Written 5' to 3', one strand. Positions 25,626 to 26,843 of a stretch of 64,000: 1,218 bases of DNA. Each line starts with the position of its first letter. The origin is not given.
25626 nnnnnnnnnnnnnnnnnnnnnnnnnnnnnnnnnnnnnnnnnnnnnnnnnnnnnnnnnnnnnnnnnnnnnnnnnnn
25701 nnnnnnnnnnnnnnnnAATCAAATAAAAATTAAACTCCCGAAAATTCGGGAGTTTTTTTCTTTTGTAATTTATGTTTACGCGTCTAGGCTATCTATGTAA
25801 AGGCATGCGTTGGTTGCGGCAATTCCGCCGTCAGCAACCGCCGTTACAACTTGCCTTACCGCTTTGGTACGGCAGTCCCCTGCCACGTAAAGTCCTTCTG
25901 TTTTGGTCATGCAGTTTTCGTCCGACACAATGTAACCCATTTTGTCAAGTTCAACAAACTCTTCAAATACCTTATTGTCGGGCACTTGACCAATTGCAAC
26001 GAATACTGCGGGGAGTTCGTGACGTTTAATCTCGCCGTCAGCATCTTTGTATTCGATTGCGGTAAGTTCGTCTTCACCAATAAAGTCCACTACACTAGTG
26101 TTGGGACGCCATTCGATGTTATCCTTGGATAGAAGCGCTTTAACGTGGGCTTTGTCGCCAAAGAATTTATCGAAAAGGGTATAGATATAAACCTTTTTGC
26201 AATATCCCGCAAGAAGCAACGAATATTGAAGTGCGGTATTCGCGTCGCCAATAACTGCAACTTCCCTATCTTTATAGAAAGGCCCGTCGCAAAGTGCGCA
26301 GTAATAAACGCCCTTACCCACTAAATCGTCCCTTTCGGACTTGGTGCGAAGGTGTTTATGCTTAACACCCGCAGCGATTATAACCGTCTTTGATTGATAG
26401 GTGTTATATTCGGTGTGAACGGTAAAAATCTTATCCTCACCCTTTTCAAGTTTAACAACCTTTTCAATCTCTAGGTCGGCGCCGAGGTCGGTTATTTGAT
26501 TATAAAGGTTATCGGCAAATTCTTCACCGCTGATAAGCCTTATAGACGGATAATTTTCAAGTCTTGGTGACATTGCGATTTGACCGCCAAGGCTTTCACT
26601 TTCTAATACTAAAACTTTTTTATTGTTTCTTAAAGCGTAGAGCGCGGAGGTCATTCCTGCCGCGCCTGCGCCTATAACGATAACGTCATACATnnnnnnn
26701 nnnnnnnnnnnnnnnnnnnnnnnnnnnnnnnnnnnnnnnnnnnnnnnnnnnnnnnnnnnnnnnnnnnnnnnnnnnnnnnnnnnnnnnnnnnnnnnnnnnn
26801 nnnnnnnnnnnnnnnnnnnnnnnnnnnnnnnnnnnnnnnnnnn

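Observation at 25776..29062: Self-contained reductant chain for a class III RNR: NrdD fused to a glutaredoxin-like domain and coupled to an NADPH-motif-less thioredoxin reductase homologue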

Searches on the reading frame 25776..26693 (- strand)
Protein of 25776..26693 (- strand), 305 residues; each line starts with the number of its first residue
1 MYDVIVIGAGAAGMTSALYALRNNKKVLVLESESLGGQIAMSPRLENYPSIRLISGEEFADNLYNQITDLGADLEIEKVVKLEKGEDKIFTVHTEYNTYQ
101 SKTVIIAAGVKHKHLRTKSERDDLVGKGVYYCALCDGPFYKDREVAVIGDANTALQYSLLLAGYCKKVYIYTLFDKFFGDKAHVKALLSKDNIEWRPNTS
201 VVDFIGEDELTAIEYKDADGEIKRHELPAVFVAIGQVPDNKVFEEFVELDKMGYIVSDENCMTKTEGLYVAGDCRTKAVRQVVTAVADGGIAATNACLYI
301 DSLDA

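Call 3: search_protein_families(library=pfam, proteins=[window:25776-26693:-], max_evalue=0.01)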
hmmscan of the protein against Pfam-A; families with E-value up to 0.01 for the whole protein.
window:25776-26693:- (305 aa): 10 families
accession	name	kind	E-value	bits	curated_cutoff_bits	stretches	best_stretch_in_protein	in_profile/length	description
PF07992.20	Pyr_redox_2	-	5.8e-42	144.5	26.1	1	2-289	1-291/291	Pyridine nucleotide-disulphide oxidoreductase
PF13738.12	Pyr_redox_3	-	6.3e-21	75.3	30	2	77-272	102-305/305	Pyridine nucleotide-disulphide oxidoreductase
PF01266.30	DAO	-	6.3e-11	42.8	27.9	1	3-37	1-37/353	FAD dependent oxidoreductase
PF03486.20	HI0933_like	-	2.9e-10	40.4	50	1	3-42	2-42/244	HI0933-like protein Rossmann domain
PF00890.30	FAD_binding_2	-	2.7e-08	33.9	20.4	1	3-42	1-41/414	FAD binding domain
PF12831.13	FAD_oxidored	-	7.2e-08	32.6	27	1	3-44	1-46/416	FAD dependent oxidoreductase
PF13450.12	NAD_binding_8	-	2.4e-05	24.9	21.9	1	6-40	1-36/68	NAD(P)-binding Rossmann-like domain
PF01134.28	GIDA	-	2.6e-05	23.9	22.1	1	3-33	1-29/391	Glucose inhibited division protein A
PF00070.33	Pyr_redox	-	4.9e-05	24.2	22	0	145-216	2-80/82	Pyridine nucleotide-disulphide oxidoreductase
PF01946.23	Thi4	-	0.00016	21.5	26.2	1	3-38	19-56/235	Thi4 family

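Call 4: search_solved_structures(query=window:25776-26693:-, max_evalue=1e-10, show_alignments=3)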
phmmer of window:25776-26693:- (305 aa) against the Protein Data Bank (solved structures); distinct sequences matched with E-value up to 1e-10: 59.
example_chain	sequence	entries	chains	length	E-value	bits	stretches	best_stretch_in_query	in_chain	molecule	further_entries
4zn0_A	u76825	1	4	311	4.5e-52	180.5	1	1-302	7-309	Thioredoxin reductase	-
5uwy_A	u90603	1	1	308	2.3e-48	168.3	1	1-303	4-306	Thioredoxin reductase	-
3cty_A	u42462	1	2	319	2.5e-48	168.2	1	2-303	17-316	Thioredoxin reductase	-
4gcm_A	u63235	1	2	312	7.2e-48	166.7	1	2-303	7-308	Thioredoxin reductase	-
7aaw_A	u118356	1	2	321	7.6e-48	166.6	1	1-303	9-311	Thioredoxin reductase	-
5uth_A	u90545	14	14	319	4.4e-47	164.1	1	2-296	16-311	Thioredoxin reductase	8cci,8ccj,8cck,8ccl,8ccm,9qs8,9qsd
3r9u_A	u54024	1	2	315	1.2e-46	162.7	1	1-303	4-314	Thioredoxin reductase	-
9xub_A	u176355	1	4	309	1.9e-45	158.7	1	2-296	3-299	Thioredoxin reductase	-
2a87_A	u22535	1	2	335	2.6e-45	158.3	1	2-296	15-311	Thioredoxin reductase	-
5mh4_A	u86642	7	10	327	3.1e-44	154.7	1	2-300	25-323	Thioredoxin reductase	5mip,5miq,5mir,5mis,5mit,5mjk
2q0k_A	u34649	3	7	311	3.1e-43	151.5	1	1-301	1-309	Thioredoxin reductase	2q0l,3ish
3f8p_A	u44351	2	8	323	4.1e-42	147.8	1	2-301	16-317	Thioredoxin reductase (TrxB-3)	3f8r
3f8d_A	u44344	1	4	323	7.6e-41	143.6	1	2-301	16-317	Thioredoxin reductase (TrxB-3)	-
1fl2_A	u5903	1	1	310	8.7e-41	143.4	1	2-299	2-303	ALKYL HYDROPEROXIDE REDUCTASE SUBUNIT F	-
4o5q_A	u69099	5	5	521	4e-40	141.3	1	2-299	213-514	Alkyl hydroperoxide reductase subunit F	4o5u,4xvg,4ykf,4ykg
6gnc_A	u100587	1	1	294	8.5e-33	117.2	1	2-303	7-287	Thioredoxin reductase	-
5j60_A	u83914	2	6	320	2e-32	116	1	2-301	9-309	Thioredoxin reductase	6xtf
6gna_A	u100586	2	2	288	1e-29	107.1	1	2-297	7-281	Thioredoxin reductase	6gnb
5nii_A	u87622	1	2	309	5.9e-23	84.9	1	4-300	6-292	Thioredoxin reductase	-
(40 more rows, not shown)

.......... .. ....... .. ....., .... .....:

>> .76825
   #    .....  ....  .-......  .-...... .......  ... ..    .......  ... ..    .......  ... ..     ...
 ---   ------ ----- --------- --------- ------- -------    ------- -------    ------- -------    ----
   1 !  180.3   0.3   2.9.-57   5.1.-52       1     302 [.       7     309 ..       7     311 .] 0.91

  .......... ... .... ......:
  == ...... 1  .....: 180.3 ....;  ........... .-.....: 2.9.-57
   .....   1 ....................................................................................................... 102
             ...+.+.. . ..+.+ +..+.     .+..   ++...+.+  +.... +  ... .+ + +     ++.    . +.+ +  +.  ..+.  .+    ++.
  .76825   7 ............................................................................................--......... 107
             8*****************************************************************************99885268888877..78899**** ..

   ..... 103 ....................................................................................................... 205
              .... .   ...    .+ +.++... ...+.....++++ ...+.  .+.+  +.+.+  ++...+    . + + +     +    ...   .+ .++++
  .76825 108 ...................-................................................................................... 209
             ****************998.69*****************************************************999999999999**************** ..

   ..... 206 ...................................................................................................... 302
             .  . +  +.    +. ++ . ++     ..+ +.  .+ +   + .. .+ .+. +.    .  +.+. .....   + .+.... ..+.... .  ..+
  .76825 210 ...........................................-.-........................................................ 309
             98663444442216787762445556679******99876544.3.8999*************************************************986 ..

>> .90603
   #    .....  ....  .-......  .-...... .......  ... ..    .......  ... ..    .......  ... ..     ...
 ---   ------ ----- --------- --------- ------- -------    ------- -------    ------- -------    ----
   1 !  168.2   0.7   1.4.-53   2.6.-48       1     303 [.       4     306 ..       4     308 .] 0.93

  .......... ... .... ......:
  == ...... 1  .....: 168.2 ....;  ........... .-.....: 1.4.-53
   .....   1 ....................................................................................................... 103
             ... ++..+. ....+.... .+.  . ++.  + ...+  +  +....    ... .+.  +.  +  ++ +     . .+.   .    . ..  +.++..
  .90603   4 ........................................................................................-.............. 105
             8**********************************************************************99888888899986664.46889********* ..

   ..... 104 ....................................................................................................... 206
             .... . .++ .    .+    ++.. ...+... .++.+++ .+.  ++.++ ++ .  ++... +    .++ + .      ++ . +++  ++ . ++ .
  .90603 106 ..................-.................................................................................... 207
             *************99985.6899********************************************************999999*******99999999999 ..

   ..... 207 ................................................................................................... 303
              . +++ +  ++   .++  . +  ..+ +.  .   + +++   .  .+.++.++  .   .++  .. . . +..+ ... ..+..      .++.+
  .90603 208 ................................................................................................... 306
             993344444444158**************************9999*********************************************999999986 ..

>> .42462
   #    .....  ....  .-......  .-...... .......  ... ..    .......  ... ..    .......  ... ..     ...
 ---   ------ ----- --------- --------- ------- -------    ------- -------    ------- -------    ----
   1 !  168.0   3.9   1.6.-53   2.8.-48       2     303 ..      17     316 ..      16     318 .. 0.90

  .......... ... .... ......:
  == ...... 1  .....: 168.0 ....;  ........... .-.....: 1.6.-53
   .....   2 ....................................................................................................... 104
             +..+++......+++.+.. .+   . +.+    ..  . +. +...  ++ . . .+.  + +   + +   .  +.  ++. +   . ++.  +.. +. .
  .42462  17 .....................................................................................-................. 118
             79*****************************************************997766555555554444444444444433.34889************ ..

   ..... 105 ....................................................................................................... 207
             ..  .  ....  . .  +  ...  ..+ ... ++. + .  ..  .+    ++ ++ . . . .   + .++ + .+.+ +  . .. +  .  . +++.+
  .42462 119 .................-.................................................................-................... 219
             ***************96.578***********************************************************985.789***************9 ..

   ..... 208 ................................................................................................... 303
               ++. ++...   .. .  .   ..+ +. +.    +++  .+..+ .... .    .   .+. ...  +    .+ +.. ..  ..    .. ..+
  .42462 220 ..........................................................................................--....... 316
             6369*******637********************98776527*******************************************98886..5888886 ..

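Call 17: find_encoding_contigs(protein=window:25776-26693:-, flank=8000, max_places=6)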
Protein window:25776-26693:- (305 aa): 2 contigs read that carry it; 2 places shown.
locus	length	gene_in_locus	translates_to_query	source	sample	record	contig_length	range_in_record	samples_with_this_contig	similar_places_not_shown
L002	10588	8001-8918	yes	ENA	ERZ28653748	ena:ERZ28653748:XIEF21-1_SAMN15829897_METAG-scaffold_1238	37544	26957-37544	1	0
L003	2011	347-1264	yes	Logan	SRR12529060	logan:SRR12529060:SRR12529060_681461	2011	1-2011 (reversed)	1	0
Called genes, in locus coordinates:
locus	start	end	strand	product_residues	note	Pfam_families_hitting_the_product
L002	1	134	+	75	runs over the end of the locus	-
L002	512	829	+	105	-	-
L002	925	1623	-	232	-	-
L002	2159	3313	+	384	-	PF01266:DAO (faint), PF01494:FAD_binding_3 (weak), PF07992:Pyr_redox_2 (weak)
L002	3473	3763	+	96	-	PF02645:DegV (weak)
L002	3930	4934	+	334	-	-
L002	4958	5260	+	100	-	PF13248:Zn_ribbon_3 (faint), PF12773:DZR (weak), PF13240:Zn_Ribbon_1 (weak)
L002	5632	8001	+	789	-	PF03477:ATP-cone, PF13597:NRDD, PF00462:Glutaredoxin (weak)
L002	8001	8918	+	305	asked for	PF00890:FAD_binding_2, PF01266:DAO (weak), PF03486:HI0933_like (weak), PF07992:Pyr_redox_2, PF12831:FAD_oxidored, PF13738:Pyr_redox_3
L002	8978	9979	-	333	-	PF00892:EamA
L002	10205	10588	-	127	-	?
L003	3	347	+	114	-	?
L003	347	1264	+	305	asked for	PF00890:FAD_binding_2, PF01266:DAO (weak), PF03486:HI0933_like (weak), PF07992:Pyr_redox_2, PF12831:FAD_oxidored, PF13738:Pyr_redox_3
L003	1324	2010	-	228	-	?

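Call 18: find_homologous_proteins(query=window:25776-26693:-, max_evalue=1e-20)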
Query window:25776-26693:- (305 aa): 7274 proteins with E <= 1e-20 among 8000 candidates; the best 120 are listed.
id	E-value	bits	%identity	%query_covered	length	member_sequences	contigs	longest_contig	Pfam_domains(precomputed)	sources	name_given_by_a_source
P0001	1.7e-198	676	99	100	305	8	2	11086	PF01266.31,PF00890.31,PF07992.21,PF13738.13,PF03486.21,PF01134.29,PF12831.14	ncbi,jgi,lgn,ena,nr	ncbi:MAG: FAD-dependent oxidoreductase [Clostridiales bacterium]|nr:FAD-dependent oxidoreductase [Cl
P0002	4.3e-198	675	99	100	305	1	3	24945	PF01266.31,PF00890.31,PF07992.21,PF13738.13,PF03486.21,PF01134.29,PF12831.14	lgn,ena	-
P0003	1.5e-197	673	99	100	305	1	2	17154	PF01266.31,PF00890.31,PF07992.21,PF13738.13,PF03486.21,PF01134.29,PF12831.14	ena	-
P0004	1.5e-186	637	93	100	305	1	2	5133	PF01266.31,PF13450.13,PF00890.31,PF07992.21,PF00070.34,PF13738.13,PF03486.21,PF12831.14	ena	-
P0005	7.7e-186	634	92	100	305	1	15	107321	PF01266.31,PF13450.13,PF00890.31,PF07992.21,PF00070.34,PF13738.13,PF03486.21,PF01134.29,PF12831.14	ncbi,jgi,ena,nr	ncbi:MAG: FAD-dependent oxidoreductase [Clostridiales bacterium]|nr:FAD-dependent oxidoreductase [Cl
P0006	2.2e-185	633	92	100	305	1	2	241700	PF01266.31,PF13450.13,PF00890.31,PF07992.21,PF00070.34,PF13738.13,PF03486.21,PF01134.29,PF12831.14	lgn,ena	-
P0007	1.1e-177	608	89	100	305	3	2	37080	PF01266.31,PF00890.31,PF07992.21,PF13738.13,PF03486.21,PF12831.14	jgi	-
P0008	1.3e-177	607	88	100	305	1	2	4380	PF01266.31,PF13450.13,PF00890.31,PF07992.21,PF13738.13,PF03486.21,PF01134.29,PF12831.14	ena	-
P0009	1.8e-177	607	89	100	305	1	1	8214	PF01266.31,PF00890.31,PF07992.21,PF13738.13,PF03486.21,PF01134.29,PF12831.14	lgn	-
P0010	7.5e-177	605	89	100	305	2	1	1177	PF01266.31,PF00890.31,PF07992.21,PF13738.13,PF03486.21,PF01134.29,PF12831.14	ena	-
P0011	1.1e-174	598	88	100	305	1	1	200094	PF01266.31,PF00890.31,PF07992.21,PF13738.13,PF03486.21,PF01134.29,PF12831.14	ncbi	-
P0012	5.1e-173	592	86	100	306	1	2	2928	PF01266.31,PF00890.31,PF07992.21,PF13738.13,PF03486.21,PF01134.29,PF12831.14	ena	-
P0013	6.0e-173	592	86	100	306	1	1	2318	PF01266.31,PF00890.31,PF07992.21,PF13738.13,PF03486.21,PF01134.29,PF12831.14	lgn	-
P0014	1.9e-172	590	86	100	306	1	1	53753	PF01266.31,PF00890.31,PF07992.21,PF13738.13,PF03486.21,PF01134.29,PF12831.14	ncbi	-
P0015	3.1e-171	586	85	100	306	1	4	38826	PF01266.31,PF00890.31,PF07992.21,PF13738.13,PF03486.21,PF01134.29,PF12831.14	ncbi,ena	-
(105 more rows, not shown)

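Call 26: search_protein_representatives(protein=window:25776-26693:-)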
Query: 305 residues. Proteins with E-value up to 0.001 (for the whole library): 21510; up to 1e-10: 9412; up to 1e-30: 2151. The best 150 are listed.
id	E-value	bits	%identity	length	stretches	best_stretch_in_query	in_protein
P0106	5.8e-162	554.3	81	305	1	1-304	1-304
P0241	2.6e-97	342.1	56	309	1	1-302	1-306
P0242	3.8e-87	308.8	51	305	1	3-300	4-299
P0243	1.4e-84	300.4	50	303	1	1-304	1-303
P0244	9.0e-84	297.7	52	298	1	1-301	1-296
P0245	4.9e-81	288.7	76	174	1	1-172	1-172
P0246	3.7e-77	276.0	45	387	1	1-303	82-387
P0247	3.7e-76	272.7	48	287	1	1-289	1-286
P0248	1.4e-75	270.8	69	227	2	84-186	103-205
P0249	4.0e-75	269.3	46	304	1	1-300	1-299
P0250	4.5e-75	269.1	60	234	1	1-209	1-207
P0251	4.8e-75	269.1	46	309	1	3-304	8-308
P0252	6.1e-75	268.7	43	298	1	1-300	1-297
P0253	4.1e-73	262.7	45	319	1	2-296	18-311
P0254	1.6e-72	260.8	51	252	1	67-302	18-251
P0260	2.1e-71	257.1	43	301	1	1-301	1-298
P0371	3.1e-55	204.0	42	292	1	2-296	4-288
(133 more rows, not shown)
